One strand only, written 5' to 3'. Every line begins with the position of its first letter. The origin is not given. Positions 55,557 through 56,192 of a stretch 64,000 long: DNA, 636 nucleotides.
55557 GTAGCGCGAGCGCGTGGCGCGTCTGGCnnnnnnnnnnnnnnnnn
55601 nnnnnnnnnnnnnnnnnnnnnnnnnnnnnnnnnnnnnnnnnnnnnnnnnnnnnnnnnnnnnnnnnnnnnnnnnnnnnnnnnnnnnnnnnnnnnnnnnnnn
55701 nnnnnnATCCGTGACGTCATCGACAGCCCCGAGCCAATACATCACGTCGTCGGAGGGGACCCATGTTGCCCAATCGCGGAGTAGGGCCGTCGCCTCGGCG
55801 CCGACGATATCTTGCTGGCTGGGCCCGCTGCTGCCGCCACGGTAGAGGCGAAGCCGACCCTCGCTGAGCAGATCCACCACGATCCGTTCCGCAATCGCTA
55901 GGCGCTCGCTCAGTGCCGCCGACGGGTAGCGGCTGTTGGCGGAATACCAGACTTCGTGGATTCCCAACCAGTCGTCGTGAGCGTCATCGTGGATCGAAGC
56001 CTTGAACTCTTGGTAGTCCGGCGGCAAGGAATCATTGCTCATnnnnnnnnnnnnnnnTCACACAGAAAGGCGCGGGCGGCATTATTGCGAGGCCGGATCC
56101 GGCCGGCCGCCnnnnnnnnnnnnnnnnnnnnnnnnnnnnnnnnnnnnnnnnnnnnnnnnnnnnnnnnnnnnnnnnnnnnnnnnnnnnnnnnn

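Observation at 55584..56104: Compositionally foreign orphan gene wedged between hisS and relA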

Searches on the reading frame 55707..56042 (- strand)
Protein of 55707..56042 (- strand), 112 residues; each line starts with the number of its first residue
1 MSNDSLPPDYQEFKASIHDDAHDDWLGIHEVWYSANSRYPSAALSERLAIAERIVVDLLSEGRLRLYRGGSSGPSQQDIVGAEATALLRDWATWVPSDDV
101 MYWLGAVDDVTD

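Call 31: search_dna_similar(query=window:55707-56042:-, collection=phages, mode=protein, max_evalue=0.01)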
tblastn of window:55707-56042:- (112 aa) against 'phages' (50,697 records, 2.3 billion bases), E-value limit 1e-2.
No match.

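Call 32: search_dna_similar(query=window:55707-56042:-, collection=plasmids, mode=protein, max_evalue=0.01)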
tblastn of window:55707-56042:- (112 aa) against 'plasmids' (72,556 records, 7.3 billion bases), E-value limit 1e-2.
No match.

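Call 35: predict_structure(alignment_id=A2)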
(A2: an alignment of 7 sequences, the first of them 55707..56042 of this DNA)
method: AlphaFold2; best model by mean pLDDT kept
length: 112 residues; sequences in the alignment: 7
mean_pLDDT: 85.6   pTM: 0.79
mean pLDDT of the five models: 85.6, 85.6, 83.2, 82.9, 74.6
residues with pLDDT >= 90: 60; 70-90: 40; 50-70: 6; < 50: 6
segments of 3 or more residues with pLDDT < 50: 1-3, 110-112
pLDDT, mean of each block of 10 residues (from residue 1): 73 96 90 94 92 93 91 76 85 81 81 36
secondary structure, 60 per line:
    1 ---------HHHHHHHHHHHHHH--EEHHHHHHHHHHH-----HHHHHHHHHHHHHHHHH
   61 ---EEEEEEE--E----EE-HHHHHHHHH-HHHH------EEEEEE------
elements in order: H10-23 H28-38 H44-60 E64-70 H81-89 H91-94 E101-106

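Call 36: search_protein_representatives(alignment_id=A2)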
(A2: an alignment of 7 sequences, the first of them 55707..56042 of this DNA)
Query: 7 sequences, 107 profile positions. Proteins with E-value up to 0.001 (for the whole library): 255; up to 1e-10: 76; up to 1e-30: 5. The best 150 are listed.
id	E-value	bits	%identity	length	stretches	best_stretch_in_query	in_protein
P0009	1.2e-49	183.1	-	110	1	1-106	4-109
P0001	6.9e-44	164.6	-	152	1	1-106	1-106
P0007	7.9e-42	158.0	-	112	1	7-106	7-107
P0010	2.3e-35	137.2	-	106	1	1-105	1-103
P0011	7.3e-32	125.9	-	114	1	8-106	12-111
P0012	8.6e-30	119.3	-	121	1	9-106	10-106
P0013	3.4e-29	117.4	-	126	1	7-106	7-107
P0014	5.1e-29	116.8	-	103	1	4-105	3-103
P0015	2.6e-27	111.3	-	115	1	4-105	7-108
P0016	2.9e-27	111.1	-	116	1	5-104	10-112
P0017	4.9e-27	110.4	-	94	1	11-97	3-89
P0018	2.3e-26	108.3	-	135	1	1-85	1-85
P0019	2.3e-25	105.0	-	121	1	7-83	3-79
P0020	1.4e-24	102.5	-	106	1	1-74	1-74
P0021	4.6e-23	97.6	-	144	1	10-100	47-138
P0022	4.9e-23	97.5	-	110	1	5-105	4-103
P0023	5.6e-23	97.4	-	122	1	4-100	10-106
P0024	1.1e-22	96.4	-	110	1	4-105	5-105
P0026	3.1e-22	95.0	-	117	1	5-105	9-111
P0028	1.1e-21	93.2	-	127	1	8-106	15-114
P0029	1.6e-21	92.7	-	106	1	1-104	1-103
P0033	6.5e-21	90.7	-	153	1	8-105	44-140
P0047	2.2e-17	79.4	-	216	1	8-101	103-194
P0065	4.3e-14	68.8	-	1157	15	20-58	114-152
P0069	1.5e-13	67.0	-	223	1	8-103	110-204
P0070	2.7e-13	66.2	-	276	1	8-99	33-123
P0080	6.4e-11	58.6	-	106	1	8-102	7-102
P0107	1.3e-08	51.1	-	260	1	9-63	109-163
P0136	6.3e-07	45.7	-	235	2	13-102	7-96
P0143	1.1e-06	45.0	-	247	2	4-79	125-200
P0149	2.4e-06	43.9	-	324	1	12-89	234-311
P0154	4.9e-06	42.9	-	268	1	27-101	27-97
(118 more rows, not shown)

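Call 39: search_protein_families(library=pfam, alignment_id=A3, max_evalue=0.01)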
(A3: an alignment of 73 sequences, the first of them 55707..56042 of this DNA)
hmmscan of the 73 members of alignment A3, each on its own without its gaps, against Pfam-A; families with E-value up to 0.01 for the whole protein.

A. member 1, window:55707-56042:- (112 aa): 0 families

B. families by the number of members that match (of 73 scanned): 0 families

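Call 40: fold_search(model_id=the predicted structure, library=pdb)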
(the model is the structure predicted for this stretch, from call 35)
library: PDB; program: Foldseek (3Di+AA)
matches with E <= 10: 169; with E <= 0.001: 0
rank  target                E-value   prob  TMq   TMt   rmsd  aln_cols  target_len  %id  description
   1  2o5h_B                1.1e-01  0.96  0.52  0.49   4.5        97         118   15  Uncharacterized Protein Conserved in Bacteria, COG3792 from Neisseria meningitidis (released 2007-01-09)
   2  2o5h_A                1.7e-01  0.96  0.60  0.53   3.6       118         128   16  Uncharacterized Protein Conserved in Bacteria, COG3792 from Neisseria meningitidis (released 2007-01-09)
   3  1f4k_A                1.8e-01  0.63  0.42  0.41  10.0       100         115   17  CRYSTAL STRUCTURE OF THE REPLICATION TERMINATOR PROTEIN/B-SITE DNA COMPLEX (released 2001-06-08)
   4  8yl6_C                5.7e-01  0.60  0.47  0.16   6.0       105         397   15  EDS1-SAG101-NRG1A L134E heterotrimer (released 2025-01-29)
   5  5x12                  6.9e-01  0.21  0.34  0.24  12.9        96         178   14  Crystal structure of Bacillus subtilis PadR (released 2017-11-22)
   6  6abq_B                7.8e-01  0.44  0.45  0.47  10.3        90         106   13  Crystal structure of transcription factor from Listeria monocytogenes (released 2019-06-05)
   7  6abt_A                8.2e-01  0.35  0.42  0.47  10.7        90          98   13  Crystal structure of transcription factor from Listeria monocytogenes (released 2019-06-05)
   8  2oce                  8.2e-01  0.06  0.23  0.06  15.4       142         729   12  Crystal structure of Tex family protein PA5201 from Pseudomonas aeruginosa (released 2007-01-02)
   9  4ray_B                8.8e-01  0.25  0.40  0.35  12.8       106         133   18  Crystal structure of Magnetospirillum gryphiswaldense MSR-1 Apo-Fur (released 2015-07-15)
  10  5nhk_B                8.8e-01  0.21  0.40  0.35  10.3       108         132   11  Structure of Ferric uptake regulator from francisella tularensis with Iron (released 2018-05-16)
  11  3hhh_B                9.3e-01  0.33  0.40  0.43  10.6        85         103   12  Crystal structure of transcriptional regulator, a member of PadR family, from Enterococcus faecalis V583 (released 2009-06-02)
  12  5nbc_A                9.3e-01  0.21  0.40  0.35  10.4       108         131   11  Structure of Prokaryotic Transcription Factors (released 2018-05-16)
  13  9qbd_A                9.9e-01  0.30  0.40  0.43   9.0        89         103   10  Crystal structure of Brachyspira hampsonii PadR with Leu88 replaced by 3-aminotyrosine (released 2026-03-11)
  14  1w4m_MODEL_1_A        1.1e+00  0.18  0.32  0.36   6.0        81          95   18  Structure of the human pleckstrin DEP domain by multidimensional NMR (released 2004-12-15)
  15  7tjj_D                1.1e+00  0.08  0.28  0.10  10.1       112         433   14  S. cerevisiae ORC bound to 84 bp ARS1 DNA and Cdc6 (state 1) with docked Orc6 N-terminal domain (released 2022-10-05)
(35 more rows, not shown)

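Call 43: search_solved_structures(query=A3, max_evalue=1)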
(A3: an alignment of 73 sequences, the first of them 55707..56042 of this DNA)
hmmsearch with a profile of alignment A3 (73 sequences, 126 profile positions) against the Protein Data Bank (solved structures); distinct sequences matched with E-value up to 1: 24.
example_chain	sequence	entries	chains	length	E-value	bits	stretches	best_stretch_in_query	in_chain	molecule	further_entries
7nwg_a2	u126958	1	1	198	3.4e-06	30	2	44-74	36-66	ribosomal protein eS25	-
6ole_SZ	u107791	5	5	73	0.035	17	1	44-74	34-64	40S ribosomal protein S25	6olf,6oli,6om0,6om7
6zvj_P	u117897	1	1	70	0.037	16.9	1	44-73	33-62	40S ribosomal protein S25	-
11hg_TT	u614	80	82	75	0.037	16.9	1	44-74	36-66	40S ribosomal protein S25 | eS25 | Ribosomal protein es25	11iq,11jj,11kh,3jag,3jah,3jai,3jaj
6zn5_a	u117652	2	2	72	0.039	16.9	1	44-73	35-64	40S ribosomal protein S25 | ribosomal protein eS25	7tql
6xa1_SZ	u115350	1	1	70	0.04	16.8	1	44-73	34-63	40S ribosomal protein S25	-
8g5z_SZ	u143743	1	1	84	0.046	16.6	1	44-74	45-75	eS25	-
6gz3_BZ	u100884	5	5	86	0.055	16.4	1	44-73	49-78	ribosomal protein eS25 | ribosomal protein uS10 | 40S ribosomal protein S25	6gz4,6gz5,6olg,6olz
7nwh_ZZ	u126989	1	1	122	0.069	16.1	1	44-74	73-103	40S ribosomal protein S25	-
7nwi_ZZ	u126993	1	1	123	0.07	16.1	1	44-74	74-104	40S ribosomal protein S25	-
6yal_n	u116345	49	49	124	0.071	16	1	44-74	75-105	40S ribosomal protein eS25 | 40S ribosomal protein S25 | eS25 (S25)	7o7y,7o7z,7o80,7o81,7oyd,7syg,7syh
22tu_SZ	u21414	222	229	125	0.072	16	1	44-74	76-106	40S ribosomal protein S25 | Small ribosomal subunit protein eS25 | Ribosomal protein es25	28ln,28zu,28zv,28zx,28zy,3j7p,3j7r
7oyc_Z2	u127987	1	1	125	0.11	15.4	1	44-74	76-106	40S ribosomal protein S25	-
9sdq_e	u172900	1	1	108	0.11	15.4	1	50-74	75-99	Small ribosomal subunit protein eS25y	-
9bdp_AS25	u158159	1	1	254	0.17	14.8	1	44-74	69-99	40S ribosomal protein S25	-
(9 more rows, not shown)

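Call 46: find_homologous_proteins(query=A3, max_evalue=0.00001)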
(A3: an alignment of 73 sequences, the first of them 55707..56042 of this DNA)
Query A3 (73 sequences) (112 aa, profile of the alignment): 13 proteins with E <= 0.00001 among 8000 candidates.
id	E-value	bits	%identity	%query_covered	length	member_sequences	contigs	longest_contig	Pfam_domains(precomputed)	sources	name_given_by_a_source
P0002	3.2e-37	145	56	87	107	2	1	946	-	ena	-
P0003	5.2e-37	144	50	90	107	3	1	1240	-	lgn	-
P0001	2.7e-36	142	100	100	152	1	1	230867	-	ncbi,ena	-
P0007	8.5e-36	140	48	87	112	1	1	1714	-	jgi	jgi:hypothetical protein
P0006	1.2e-35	140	52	81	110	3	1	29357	-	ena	-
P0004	4.0e-35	138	54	84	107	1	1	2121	-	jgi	jgi:hypothetical protein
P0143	5.8e-34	134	-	-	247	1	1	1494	-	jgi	jgi:hypothetical protein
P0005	1.4e-32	130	54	83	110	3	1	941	-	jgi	jgi:hypothetical protein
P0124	3.0e-23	100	26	68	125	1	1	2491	-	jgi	jgi:hypothetical protein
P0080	2.0e-21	94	28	81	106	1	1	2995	-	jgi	jgi:hypothetical protein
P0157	2.7e-19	87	23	81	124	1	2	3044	-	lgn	-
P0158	1.2e-17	82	26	71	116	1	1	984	-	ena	-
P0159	3.7e-6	45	-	-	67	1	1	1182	-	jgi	-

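Call 49: find_related_loci(query=A2, collection=viral_contigs, flank=6000)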
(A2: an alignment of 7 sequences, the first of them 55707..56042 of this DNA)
Query A2 (112 aa) in viral_contigs; peptide patterns used: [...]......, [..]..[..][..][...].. (x = any residue, [..] = any of these).
26 stretches matched a pattern, but none encodes a relative of the query by tblastn (E <= 1e-3).

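Call 51: find_related_loci(query=A2, collection=metagenome_contigs, flank=8000)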
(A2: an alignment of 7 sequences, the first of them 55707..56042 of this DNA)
Query A2 (112 aa) in metagenome_contigs; peptide patterns used: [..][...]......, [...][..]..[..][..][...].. (x = any residue, [..] = any of these).
113 stretches matched a pattern; 3 encode a relative of the query (tblastn E <= 1e-3); 3 distinct loci.
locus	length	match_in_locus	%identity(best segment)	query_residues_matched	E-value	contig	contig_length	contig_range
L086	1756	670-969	52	6-104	3e-24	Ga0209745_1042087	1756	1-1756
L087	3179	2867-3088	45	3-75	6e-18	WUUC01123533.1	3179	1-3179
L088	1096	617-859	34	21-102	1e-8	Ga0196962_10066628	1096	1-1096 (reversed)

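Call 53: find_encoding_contigs(protein=P0157, flank=4000, max_places=3)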
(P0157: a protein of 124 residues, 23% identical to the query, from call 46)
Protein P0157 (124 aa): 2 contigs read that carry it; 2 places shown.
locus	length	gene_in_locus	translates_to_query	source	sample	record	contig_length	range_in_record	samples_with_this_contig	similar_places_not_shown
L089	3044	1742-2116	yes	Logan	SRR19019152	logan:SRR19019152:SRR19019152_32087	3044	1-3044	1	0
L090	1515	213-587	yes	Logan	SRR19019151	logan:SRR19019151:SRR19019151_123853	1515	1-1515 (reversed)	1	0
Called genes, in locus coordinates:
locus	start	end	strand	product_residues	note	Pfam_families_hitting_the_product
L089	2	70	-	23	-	?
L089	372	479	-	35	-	-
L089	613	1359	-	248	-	-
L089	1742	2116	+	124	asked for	-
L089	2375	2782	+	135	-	PF14106:DUF4279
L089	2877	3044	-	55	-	?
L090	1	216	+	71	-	?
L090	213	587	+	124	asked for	-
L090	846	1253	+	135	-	PF14106:DUF4279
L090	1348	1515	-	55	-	?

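Call 54: find_encoding_contigs(protein=P0080, flank=4000, max_places=3)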
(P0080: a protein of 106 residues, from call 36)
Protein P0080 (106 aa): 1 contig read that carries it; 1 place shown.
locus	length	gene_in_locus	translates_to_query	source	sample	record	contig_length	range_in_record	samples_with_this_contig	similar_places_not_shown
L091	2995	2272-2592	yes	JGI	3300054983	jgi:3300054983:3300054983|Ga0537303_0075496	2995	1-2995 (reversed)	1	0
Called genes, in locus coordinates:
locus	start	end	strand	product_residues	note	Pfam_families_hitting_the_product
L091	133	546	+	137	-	-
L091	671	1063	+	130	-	-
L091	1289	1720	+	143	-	-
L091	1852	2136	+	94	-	-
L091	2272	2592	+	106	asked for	-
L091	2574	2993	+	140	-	?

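Call 55: find_encoding_contigs(protein=P0010, flank=6000, max_places=3)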
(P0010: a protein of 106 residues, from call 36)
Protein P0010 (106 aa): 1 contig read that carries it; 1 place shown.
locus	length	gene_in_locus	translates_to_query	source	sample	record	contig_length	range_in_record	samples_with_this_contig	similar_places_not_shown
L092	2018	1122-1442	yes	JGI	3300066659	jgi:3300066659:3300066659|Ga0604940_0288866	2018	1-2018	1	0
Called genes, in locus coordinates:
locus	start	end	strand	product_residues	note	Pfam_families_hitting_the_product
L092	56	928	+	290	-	-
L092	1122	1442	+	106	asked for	-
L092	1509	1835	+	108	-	-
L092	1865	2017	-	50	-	?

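Call 56: search_protein_families(library=pfam, proteins=[L091:133-546:+, L091:671-1063:+, L091:1289-1720:+, L091:1852-2136:+, L091:2574-2993:+, L092:56-928:+, L092:1509-1835:+, L089:613-1359:-], max_evalue=1)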
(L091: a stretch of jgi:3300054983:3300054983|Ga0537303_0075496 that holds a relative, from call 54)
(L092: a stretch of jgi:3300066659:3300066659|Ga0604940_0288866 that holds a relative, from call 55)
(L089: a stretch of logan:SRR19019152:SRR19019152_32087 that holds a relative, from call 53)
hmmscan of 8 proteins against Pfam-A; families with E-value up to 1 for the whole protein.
L091:133-546:+ (137 aa): 0 families

L091:671-1063:+ (130 aa): 0 families

L091:1289-1720:+ (143 aa): 0 families

L091:1852-2136:+ (94 aa): 0 families

L091:2574-2993:+ (140 aa): 2 families
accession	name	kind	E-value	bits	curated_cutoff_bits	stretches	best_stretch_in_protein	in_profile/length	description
PF10247.14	Romo1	-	0.048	14.5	27.6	0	113-131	10-28/66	Reactive mitochondrial oxygen species modulator 1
PF10951.13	DUF2776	-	0.37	10.5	26.1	1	111-134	101-124/348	Protein of unknown function (DUF2776)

L092:56-928:+ (290 aa): 0 families

L092:1509-1835:+ (108 aa): 0 families

L089:613-1359:- (248 aa): 1 family
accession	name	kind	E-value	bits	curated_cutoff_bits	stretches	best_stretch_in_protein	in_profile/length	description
PF00801.26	PKD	-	0.022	15.2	23.5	1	157-195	12-45/80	PKD domain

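Call 62: find_encoding_contigs(protein=P0011, flank=6000, max_places=3)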
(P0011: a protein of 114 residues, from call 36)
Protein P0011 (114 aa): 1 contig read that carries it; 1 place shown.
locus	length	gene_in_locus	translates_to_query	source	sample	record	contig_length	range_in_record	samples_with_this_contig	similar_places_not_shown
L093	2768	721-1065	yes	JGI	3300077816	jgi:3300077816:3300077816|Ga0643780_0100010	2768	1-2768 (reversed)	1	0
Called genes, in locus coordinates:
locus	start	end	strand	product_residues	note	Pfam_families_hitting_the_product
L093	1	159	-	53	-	?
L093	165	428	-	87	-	-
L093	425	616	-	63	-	-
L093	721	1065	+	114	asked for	-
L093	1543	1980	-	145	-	PF00011:HSP20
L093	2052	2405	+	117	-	PF00376:MerR, PF13411:MerR_1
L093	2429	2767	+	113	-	?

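Call 63: find_encoding_contigs(protein=P0012, flank=6000, max_places=3)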
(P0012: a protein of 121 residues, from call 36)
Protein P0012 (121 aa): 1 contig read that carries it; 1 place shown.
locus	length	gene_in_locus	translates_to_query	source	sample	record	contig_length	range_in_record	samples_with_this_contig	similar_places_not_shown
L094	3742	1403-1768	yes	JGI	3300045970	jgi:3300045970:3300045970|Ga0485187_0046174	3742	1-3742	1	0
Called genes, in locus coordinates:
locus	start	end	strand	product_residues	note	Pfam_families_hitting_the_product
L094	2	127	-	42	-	?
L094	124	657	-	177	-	PF08534:Redoxin, PF00578:AhpC-TSA, PF13098:Thioredoxin_2 (weak), PF00085:Thioredoxin (weak), PF13905:Thioredoxin_8 (weak)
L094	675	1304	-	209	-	PF13473:Cupredoxin_1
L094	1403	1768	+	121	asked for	-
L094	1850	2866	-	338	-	PF00291:PALP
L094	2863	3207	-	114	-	PF01258:zf-dskA_traR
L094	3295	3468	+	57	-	PF04945:YHS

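Call 64: find_encoding_contigs(protein=P0013, flank=6000, max_places=3)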
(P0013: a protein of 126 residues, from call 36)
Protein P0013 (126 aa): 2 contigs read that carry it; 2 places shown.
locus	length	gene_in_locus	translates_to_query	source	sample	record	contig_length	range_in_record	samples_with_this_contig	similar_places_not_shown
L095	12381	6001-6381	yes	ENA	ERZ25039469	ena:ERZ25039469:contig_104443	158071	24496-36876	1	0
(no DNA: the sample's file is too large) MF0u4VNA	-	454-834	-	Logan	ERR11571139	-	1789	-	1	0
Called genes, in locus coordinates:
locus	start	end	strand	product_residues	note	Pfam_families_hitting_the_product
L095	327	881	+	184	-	PF13302:Acetyltransf_3 (weak), PF00583:Acetyltransf_1, PF13673:Acetyltransf_10, PF13508:Acetyltransf_7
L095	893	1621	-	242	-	-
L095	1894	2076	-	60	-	-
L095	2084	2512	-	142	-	-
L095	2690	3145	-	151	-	PF01433:Peptidase_M1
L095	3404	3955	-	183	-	PF17900:Peptidase_M1_N, PF01433:Peptidase_M1 (weak)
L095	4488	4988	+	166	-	-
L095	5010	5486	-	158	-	-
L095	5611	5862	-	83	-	PF00589:Phage_integrase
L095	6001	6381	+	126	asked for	-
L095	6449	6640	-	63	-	-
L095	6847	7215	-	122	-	PF14137:DUF4304 (weak)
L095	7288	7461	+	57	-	-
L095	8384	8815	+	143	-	PF01925:TauE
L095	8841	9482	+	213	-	PF01757:Acyl_transf_3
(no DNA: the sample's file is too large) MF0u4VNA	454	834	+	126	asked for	-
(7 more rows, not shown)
